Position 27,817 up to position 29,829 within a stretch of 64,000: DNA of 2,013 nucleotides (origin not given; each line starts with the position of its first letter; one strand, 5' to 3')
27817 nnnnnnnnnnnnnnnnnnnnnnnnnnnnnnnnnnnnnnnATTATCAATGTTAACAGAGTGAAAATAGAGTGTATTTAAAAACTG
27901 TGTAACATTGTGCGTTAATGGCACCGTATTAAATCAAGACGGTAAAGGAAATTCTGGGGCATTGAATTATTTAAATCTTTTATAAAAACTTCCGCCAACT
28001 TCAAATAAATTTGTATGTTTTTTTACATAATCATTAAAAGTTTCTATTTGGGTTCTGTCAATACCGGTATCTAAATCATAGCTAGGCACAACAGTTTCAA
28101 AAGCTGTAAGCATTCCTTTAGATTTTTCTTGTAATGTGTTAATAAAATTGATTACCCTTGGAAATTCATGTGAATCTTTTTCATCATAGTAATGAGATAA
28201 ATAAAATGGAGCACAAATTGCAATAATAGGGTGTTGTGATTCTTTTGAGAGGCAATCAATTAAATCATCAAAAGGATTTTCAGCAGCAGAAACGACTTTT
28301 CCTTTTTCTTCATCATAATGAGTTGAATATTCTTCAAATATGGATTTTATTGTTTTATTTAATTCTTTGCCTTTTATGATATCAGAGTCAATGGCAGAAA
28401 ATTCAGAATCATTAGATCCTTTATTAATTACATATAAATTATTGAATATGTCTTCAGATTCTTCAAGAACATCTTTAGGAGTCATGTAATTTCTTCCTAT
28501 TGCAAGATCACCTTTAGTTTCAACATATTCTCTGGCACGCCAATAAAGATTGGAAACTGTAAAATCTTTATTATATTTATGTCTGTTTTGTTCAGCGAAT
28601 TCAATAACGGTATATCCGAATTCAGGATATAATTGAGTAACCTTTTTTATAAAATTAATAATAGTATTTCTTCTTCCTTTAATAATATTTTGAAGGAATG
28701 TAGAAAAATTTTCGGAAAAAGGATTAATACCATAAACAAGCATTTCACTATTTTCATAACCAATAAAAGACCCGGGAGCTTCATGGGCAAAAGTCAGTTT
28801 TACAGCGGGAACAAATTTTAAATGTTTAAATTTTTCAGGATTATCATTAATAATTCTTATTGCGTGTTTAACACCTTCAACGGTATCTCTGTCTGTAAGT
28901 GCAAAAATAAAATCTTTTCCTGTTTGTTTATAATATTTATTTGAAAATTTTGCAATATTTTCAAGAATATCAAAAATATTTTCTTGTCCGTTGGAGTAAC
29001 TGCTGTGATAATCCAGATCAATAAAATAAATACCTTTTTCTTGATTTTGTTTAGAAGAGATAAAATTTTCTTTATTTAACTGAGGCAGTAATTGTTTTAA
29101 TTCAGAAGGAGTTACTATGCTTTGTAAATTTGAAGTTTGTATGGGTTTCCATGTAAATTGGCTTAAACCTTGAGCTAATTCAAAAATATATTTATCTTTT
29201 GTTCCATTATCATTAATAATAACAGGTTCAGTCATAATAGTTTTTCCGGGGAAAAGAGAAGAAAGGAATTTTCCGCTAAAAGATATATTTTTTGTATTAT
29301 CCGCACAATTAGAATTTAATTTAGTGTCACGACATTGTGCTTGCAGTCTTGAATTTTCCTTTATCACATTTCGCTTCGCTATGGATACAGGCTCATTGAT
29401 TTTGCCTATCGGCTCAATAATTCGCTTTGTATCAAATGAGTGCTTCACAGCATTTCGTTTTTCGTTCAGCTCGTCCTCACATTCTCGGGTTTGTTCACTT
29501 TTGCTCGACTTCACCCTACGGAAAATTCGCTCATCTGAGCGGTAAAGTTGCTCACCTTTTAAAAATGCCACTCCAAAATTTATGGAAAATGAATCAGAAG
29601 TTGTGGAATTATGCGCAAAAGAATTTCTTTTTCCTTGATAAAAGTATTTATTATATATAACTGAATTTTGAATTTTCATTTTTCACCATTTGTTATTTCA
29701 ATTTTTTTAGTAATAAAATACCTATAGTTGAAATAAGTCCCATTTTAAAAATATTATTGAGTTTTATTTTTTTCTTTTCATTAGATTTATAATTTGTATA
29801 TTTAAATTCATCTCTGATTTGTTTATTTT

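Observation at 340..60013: Dispersed G+C-rich modular intergenic repeat family (at least 17 copies or fragments in 64 kb)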

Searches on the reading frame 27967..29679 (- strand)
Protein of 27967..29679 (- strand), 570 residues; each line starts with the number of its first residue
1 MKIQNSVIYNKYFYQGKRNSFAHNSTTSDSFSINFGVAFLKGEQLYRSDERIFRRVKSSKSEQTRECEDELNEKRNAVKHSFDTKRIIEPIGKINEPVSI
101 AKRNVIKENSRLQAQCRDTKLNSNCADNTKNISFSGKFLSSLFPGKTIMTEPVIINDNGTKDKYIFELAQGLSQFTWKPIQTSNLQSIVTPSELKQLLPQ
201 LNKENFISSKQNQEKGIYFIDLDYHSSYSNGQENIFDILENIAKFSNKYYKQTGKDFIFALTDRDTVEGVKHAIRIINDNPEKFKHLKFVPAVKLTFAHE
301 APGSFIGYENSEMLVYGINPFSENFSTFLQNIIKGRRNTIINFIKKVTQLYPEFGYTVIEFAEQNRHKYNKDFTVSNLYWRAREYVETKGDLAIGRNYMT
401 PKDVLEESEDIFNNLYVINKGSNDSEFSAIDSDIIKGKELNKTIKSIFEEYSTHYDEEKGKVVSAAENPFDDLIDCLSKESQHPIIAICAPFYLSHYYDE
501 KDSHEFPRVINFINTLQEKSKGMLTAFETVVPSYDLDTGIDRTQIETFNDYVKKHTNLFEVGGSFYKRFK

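Call 43: search_protein_families(library=pfam, proteins=[window:27967-29679:-], max_evalue=0.001)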
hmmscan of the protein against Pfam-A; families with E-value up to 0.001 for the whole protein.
window:27967-29679:- (570 aa): 0 families

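Call 46: find_homologous_proteins(query=window:27967-29679:-)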
Query window:27967-29679:- (570 aa): 131 proteins with E <= 0.001 among 6514 candidates; the best 120 are listed.
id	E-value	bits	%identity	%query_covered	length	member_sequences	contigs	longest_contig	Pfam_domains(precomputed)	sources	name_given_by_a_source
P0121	0.0e+0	1274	100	100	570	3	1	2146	-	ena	-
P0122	1.2e-167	577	58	77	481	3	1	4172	-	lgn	-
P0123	4.8e-164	565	61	73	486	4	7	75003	-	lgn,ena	-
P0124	5.8e-163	562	60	73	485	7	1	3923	-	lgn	-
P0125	1.1e-162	561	55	82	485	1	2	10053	-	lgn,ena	-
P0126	3.3e-155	536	54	77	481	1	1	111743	-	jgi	-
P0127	3.7e-155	536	53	77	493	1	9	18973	-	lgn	-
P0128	7.5e-155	535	53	77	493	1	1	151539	-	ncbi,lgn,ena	-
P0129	1.0e-154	535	53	77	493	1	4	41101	-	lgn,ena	-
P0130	1.0e-154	534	53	77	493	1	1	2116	-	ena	-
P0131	1.2e-154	534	53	77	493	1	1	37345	-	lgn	-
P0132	2.1e-154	533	53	77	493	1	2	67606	-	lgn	-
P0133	2.1e-154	533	53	77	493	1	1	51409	-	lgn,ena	-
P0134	2.7e-154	533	54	77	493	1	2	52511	-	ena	-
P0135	3.1e-154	533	54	77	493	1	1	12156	-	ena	-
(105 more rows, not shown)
